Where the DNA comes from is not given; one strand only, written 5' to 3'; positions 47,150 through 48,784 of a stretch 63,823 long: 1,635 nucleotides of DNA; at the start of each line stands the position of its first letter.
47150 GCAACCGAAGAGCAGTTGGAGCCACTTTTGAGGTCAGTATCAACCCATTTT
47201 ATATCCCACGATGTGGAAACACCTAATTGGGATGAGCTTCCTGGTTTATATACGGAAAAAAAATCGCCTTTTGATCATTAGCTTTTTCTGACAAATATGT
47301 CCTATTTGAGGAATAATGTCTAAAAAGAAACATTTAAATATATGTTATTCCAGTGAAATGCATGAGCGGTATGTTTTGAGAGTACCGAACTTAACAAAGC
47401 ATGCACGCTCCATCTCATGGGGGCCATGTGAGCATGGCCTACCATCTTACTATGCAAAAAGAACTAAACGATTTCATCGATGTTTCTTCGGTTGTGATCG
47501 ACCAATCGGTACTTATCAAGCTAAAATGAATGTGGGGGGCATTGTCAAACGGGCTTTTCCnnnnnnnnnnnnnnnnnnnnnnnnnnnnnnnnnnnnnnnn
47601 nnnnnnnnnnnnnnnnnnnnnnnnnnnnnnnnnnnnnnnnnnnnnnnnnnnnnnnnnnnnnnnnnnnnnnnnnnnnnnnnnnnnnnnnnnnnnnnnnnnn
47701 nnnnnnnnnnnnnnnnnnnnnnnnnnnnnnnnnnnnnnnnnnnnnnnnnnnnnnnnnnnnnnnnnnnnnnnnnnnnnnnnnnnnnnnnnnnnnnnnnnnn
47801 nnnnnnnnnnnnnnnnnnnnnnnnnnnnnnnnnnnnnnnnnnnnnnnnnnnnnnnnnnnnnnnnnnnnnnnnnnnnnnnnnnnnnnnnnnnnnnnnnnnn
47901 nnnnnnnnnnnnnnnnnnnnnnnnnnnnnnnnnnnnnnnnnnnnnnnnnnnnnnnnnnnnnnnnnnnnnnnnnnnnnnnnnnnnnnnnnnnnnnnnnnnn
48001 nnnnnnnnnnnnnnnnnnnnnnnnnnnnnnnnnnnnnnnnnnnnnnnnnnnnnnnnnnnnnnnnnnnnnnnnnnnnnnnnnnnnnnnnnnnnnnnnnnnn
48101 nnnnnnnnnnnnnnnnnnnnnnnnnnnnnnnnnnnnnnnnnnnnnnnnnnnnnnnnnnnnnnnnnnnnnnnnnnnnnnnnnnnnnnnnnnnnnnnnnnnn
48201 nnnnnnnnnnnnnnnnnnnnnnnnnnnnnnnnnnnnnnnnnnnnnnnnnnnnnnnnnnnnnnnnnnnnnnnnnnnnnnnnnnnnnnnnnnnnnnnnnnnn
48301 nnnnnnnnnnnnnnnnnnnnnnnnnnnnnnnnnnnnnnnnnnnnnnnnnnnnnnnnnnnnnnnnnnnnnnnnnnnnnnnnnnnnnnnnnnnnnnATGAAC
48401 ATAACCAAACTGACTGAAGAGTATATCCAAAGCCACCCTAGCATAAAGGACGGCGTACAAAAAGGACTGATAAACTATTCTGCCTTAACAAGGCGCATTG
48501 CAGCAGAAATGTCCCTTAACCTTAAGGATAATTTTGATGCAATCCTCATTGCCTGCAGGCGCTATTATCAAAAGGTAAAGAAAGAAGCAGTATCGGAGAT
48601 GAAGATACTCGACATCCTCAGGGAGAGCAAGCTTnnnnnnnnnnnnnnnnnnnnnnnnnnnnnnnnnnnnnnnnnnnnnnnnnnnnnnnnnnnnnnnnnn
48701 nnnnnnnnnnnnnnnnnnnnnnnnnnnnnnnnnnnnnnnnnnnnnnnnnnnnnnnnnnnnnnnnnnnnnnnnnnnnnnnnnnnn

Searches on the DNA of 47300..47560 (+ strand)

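Call 73: search_rna_families(source=window, start=47300, end=47560, threshold=evalue, max_evalue=5, show_alignments=1)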
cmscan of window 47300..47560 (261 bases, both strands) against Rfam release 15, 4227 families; matches with E-value up to 5: 0.
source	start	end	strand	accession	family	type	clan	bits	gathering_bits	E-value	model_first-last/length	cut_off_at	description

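Call 100: build_rna_model(alignment_id=A5, structure=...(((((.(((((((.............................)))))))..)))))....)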
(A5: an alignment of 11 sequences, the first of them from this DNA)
Model R1 built from alignment A5 (11 sequences, 63 columns); structure: as given.
model positions 59; base pairs 12; branch points 0; effective number of sequences 7.95; information 0.946 bits per position. Calibrated on 0.2 Mb of random sequence (short: E-values are rough).
structure used (alignment columns):
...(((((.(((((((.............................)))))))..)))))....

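Call 102: search_with_rna_model(model_id=R1, sources=[window, L137, L138, L139, L140, L141, L142, L143, L144, L145, L146, L147, L148, L149, L150, L151, L152, L153, L154, L155, L156, L157, L158, L159, L160, L161, L162, L163, L164, L165, L166, L167, L168, L169, L170, L171, L172, L173, L174, L175, L176, L177, L178, L179, L180, L181, L182, L183, L184, L185, L186, L187, L188, L189, L190, L191, L192, L193, L194, L195, L196, L197, L198, L199, L200, L201, L202, L203, L204, L205, L206, L207, L208, L209, L210, L211, L212, L213, L214, L111, L094, L001, L002, L003, L005, L010, L011, L107, L108, L110, L113, L114, L116, L118, L119, L120, L123, L124], max_evalue=0.1, make_alignment=true)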
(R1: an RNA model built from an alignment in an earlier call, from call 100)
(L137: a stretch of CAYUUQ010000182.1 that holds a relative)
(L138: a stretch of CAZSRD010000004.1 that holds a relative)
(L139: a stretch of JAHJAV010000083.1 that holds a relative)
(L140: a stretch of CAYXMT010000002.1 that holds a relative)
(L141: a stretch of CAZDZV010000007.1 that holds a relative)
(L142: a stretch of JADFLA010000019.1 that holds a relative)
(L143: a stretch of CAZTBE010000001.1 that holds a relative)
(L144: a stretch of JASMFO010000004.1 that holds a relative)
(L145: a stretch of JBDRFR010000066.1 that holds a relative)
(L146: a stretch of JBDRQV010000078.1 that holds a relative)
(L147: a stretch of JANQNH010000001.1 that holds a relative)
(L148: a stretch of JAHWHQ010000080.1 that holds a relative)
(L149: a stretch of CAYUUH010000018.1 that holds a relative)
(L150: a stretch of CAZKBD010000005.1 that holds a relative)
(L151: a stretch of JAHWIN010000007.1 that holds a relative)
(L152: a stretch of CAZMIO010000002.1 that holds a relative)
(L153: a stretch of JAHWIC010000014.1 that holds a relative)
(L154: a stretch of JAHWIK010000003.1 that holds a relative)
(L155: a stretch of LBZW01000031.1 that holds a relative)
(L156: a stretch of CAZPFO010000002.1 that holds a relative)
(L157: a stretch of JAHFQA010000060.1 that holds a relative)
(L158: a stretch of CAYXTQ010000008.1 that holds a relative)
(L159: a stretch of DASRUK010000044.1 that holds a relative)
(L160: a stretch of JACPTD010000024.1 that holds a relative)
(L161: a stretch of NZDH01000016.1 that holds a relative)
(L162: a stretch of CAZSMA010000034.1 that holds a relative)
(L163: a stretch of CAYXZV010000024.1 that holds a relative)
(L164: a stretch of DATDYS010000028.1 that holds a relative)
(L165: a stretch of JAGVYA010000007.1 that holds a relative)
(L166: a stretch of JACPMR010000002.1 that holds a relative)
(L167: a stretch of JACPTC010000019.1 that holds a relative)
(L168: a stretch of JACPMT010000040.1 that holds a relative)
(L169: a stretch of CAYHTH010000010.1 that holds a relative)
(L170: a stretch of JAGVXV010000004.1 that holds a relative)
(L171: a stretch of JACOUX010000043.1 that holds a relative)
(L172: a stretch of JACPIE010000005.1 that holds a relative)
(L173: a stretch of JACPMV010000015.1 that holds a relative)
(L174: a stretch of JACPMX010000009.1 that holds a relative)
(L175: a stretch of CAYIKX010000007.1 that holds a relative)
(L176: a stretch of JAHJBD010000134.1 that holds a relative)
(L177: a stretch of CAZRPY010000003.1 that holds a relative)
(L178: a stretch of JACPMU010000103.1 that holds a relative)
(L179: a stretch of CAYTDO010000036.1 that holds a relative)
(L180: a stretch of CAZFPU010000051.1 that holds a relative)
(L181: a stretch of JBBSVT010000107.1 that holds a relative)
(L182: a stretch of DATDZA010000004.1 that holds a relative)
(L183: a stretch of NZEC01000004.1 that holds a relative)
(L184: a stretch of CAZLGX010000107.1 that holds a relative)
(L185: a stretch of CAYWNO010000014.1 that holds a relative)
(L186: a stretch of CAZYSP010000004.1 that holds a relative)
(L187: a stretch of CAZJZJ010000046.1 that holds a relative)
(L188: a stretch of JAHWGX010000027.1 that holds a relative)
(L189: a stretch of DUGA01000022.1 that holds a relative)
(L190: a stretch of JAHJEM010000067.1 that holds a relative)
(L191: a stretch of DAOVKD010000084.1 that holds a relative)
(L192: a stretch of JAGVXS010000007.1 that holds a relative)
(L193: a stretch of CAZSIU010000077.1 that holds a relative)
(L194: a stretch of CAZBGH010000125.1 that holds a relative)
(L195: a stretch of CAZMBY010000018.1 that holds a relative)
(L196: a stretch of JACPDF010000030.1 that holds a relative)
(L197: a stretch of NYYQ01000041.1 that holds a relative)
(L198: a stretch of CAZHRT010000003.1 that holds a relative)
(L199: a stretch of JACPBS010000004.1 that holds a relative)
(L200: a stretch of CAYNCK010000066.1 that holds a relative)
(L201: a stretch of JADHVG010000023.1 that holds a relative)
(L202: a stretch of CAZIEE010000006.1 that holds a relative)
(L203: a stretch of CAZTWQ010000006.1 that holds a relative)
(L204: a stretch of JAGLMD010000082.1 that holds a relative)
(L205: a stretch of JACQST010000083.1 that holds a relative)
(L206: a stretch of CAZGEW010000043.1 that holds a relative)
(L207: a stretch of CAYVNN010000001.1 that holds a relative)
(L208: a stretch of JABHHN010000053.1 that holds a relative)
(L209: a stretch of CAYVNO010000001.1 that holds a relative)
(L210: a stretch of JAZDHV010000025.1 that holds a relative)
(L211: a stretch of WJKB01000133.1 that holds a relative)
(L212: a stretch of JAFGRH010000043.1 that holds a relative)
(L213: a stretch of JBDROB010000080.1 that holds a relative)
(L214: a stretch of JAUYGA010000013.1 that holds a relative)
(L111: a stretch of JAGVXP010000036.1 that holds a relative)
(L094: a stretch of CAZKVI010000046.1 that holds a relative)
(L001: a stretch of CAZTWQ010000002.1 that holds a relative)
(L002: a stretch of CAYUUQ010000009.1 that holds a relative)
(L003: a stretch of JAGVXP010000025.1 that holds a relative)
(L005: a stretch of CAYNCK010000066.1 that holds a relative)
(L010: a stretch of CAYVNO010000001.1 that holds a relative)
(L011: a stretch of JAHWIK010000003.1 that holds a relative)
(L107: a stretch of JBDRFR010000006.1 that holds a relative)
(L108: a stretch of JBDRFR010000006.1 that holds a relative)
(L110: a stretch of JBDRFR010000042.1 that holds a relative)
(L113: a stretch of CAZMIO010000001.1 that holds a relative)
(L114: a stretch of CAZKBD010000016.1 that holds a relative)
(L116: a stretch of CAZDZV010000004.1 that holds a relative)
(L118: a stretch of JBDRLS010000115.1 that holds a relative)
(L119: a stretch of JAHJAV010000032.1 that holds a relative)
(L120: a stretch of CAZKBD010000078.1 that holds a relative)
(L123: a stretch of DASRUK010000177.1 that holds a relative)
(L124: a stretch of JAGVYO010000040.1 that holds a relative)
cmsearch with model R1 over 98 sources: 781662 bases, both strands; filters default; matches with E-value up to 0.1: 32.
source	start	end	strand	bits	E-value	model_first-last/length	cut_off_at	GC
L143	2635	2694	+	76.4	1.4e-17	1-59/59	no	0.4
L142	3763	3822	+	74.4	4.9e-17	1-59/59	no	0.35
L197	3766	3824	+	74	6.7e-17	1-59/59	no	0.39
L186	3773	3832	+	73.5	9.1e-17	1-59/59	no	0.35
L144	3809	3869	+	73.4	9.7e-17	1-59/59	no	0.36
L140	3818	3876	+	72.6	1.6e-16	1-59/59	no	0.41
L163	2727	2786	+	72.4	1.9e-16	1-59/59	no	0.4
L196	3749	3808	+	69.3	1.3e-15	1-59/59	no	0.43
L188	3772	3832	+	69.2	1.3e-15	1-59/59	no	0.39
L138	2925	2983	+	68.4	2.2e-15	1-59/59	no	0.46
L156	3777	3835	+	65.9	1.2e-14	1-59/59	no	0.37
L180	3494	3554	+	63.8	4.3e-14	1-59/59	no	0.38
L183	3760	3818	+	63.8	4.5e-14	1-59/59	no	0.34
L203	2897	2954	+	62.3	1.1e-13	1-59/59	no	0.41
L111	3637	3697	+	61.9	1.5e-13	1-59/59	no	0.38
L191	1808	1867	+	61.4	2e-13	1-59/59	no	0.48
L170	3862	3921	+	59.9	5.3e-13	1-59/59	no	0.48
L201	2369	2428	+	59.1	8.4e-13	1-59/59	no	0.42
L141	2912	2968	+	58.2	1.5e-12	1-59/59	no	0.44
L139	2879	2938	+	55.6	8.1e-12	1-59/59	no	0.43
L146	623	682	+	52.1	7.2e-11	1-59/59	no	0.47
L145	2916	2971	+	51.5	1.1e-10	1-59/59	no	0.45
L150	2846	2904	+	50.6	1.9e-10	1-59/59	no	0.39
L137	78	135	+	49.8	3.2e-10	1-59/59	no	0.43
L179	3653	3704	+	47.7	1.3e-09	1-59/59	no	0.46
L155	2899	2955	+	44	1.3e-08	1-59/59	no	0.42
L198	2895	2955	+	36.1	1.9e-06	1-59/59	no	0.51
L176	2895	2950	+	28.6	0.00023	1-59/59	no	0.55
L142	3762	3821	-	23.6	0.0057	1-59/59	no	0.35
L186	3772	3831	-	23.5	0.0059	1-59/59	no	0.35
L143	2634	2693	-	21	0.03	1-59/59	no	0.4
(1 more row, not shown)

Alignment A6: 32 matches aligned to the model, 78 columns, each read 5' to 3' on its own strand. Consensus structure (alignment columns), stored with it:
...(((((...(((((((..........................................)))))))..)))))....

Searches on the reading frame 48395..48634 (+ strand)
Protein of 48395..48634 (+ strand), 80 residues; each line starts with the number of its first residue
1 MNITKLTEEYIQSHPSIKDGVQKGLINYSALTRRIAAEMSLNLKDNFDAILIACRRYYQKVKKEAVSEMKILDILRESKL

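Call 59: predict_structure(alignment_id=A3)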
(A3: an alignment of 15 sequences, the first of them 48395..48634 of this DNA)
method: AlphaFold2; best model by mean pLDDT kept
length: 80 residues; sequences in the alignment: 15
mean_pLDDT: 82.2   pTM: 0.62
mean pLDDT of the five models: 82.2, 79.9, 79.1, 73.5, 73.4
residues with pLDDT >= 90: 17; 70-90: 50; 50-70: 12; < 50: 1
segments of 3 or more residues with pLDDT < 50: none
pLDDT, mean of each block of 10 residues (from residue 1): 85 88 86 91 90 87 60 71
secondary structure, 60 per line:
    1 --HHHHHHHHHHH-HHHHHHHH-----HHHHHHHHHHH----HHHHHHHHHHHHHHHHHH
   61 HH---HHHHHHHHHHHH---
elements in order: H3-13 H15-22 H28-38 H43-62 H66-77

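Call 63: fold_search(model_id=the predicted structure, library=pdb)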
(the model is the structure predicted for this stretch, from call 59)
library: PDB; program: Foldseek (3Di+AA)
matches with E <= 10: 9; with E <= 0.001: 0
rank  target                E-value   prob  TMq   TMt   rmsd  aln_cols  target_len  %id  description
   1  5bng_B                4.7e+00  0.14  0.42  0.50   3.7        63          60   11  monomer of TALE type homeobox transcription factor MEIS1 complexes with specific DNA (released 2015-11-04)
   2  9r2o_A                5.0e+00  0.06  0.29  0.17  12.4        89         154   17  De novo designed N5 protein fold (released 2025-05-14)
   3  2l7z_MODEL_1_A        6.0e+00  0.08  0.32  0.34   6.2        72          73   17  NMR Structure of A13 homedomain (released 2011-11-09)
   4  4xrm_A                6.3e+00  0.11  0.38  0.46   3.7        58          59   14  homodimer of TALE type homeobox transcription factor MEIS1 complexes with specific DNA (released 2015-11-04)
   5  5l7a_D                6.7e+00  0.23  0.41  0.46   1.7        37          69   19  The crystal structure of the Human SNF5/INI1 domain (released 2017-05-10)
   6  4xrm_B                8.1e+00  0.10  0.42  0.48   3.7        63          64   13  homodimer of TALE type homeobox transcription factor MEIS1 complexes with specific DNA (released 2015-11-04)
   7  3sjr_C                9.1e+00  0.03  0.28  0.20   8.5        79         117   15  Crystal structure of conserved unkown function protein CV_1783 from Chromobacterium violaceum ATCC 12472 (released 2011-07-06)
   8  3g2b                  9.6e+00  0.10  0.36  0.33   2.6        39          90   15  crystal structure of PqqD from xanthomonas campestris (released 2009-09-01)
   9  8suw_J                9.6e+00  0.03  0.25  0.07  11.6        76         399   12  E. coli SIR2-HerA complex (dodecamer SIR2 bound 4 protomers of HerA) (released 2024-03-27)

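Call 65: search_solved_structures(query=A3, max_evalue=10)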
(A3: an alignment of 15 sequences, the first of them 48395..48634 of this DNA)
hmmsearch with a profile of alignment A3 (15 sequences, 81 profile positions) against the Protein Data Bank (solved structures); distinct sequences matched with E-value up to 10: 3.
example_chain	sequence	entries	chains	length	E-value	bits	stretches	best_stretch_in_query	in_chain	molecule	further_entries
8wc0_A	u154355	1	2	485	0.11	15.6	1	24-73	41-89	NAD(+) hydrolase ThsA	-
5ftw_A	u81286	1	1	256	0.52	13.5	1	23-80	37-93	CHEMOTAXIS PROTEIN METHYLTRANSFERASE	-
6q82_A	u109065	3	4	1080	0.73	13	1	15-50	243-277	Importin beta-like protein KAP122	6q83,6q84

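Call 66: search_protein_families(library=pfam, proteins=[window:48395-48634:+], max_evalue=10)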
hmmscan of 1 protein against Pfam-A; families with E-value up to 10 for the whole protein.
window:48395-48634:+ (80 aa): 2 families
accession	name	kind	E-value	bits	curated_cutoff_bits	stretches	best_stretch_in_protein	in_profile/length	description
PF24367.1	DUF7523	-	6.8e-05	23.6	27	1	7-67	6-60/158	Family of unknown function (DUF7523)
PF22674.2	C2185-like_N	-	0.087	13.6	27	1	33-66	49-81/91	C2185-like, N-terminal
